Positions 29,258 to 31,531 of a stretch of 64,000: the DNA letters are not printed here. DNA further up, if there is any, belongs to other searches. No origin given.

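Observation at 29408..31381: GT2 glycosyltransferase fused to a polytopic membrane region and a catalytically gutted sugar-phosphotransferase domain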

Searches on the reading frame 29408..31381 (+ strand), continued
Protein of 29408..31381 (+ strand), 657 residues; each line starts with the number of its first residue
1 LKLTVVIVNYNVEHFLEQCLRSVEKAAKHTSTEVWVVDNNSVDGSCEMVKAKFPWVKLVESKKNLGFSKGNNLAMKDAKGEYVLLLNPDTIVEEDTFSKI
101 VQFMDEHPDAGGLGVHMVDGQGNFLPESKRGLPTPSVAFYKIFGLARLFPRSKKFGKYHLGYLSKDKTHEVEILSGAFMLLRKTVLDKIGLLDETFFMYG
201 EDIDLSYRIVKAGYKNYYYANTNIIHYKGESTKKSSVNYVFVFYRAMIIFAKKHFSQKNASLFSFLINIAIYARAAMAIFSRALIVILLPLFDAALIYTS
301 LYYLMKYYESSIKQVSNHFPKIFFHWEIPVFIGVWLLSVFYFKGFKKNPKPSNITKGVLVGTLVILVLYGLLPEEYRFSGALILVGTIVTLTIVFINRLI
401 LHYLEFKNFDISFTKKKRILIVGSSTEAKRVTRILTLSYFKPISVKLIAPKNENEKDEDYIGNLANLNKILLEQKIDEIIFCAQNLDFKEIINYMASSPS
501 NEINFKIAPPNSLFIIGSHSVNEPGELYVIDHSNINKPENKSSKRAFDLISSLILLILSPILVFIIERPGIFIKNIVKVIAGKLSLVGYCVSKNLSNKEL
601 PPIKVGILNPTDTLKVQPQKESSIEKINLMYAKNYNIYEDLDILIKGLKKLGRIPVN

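Call 72: search_solved_structures(query=A3, max_evalue=0.001, show_alignments=0)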
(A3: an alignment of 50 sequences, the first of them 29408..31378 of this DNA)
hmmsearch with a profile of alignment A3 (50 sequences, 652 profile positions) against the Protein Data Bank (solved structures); distinct sequences matched with E-value up to 0.001: 32.
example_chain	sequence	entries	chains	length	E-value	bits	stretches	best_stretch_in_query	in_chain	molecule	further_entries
2z87_A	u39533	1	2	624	2.1e-16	63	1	3-102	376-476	Chondroitin synthase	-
2z86_A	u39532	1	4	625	2.1e-16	63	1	3-102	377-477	Chondroitin synthase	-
5tze_C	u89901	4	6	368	2e-15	59.8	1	1-122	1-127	Glycosyl transferase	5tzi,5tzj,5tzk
5tz8_A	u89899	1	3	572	4.1e-15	58.8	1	1-122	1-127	Glycosyl transferase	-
3bcv_A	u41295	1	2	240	1.6e-13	53.5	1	2-103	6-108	Putative glycosyltransferase protein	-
8t53_A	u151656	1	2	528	2.7e-12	49.4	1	298-565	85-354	Undecaprenyl-phosphate galactose phosphotransferase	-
30us_A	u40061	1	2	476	5.9e-12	48.3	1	279-568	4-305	UDP-Gal::undecaprenolphosphate Gal-1-P transferase WbaP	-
9s7s_A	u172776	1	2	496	6.9e-12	48.1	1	279-568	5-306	UDP-Gal::undecaprenolphosphate Gal-1-P transferase WbaP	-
9s8l_A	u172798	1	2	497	6.9e-12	48.1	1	279-568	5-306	UDP-Gal::undecaprenolphosphate Gal-1-P transferase WbaP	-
30wc_A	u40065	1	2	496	7e-12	48.1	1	279-568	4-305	Undecaprenyl-phosphate galactose phosphotransferase WbaP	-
6p61_A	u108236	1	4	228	8.2e-12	47.9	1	3-125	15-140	Glycosyltransferase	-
5hea_A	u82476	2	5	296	1.5e-11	47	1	3-101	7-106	Putative glycosyltransferase (GalT1)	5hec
6h1j_A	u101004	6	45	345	1.2e-10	44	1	2-126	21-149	Probable ss-1,3-N-acetylglucosaminyltransferase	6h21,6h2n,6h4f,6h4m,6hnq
3l7j_A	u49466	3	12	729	1.2e-09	40.6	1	2-89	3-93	Teichoic acid biosynthesis protein F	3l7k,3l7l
3l7i_A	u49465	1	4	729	1.2e-09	40.6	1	2-89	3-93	Teichoic acid biosynthesis protein F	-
5mlz_A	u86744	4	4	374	1.9e-08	36.7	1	1-106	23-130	Dolichol monophosphate mannose synthase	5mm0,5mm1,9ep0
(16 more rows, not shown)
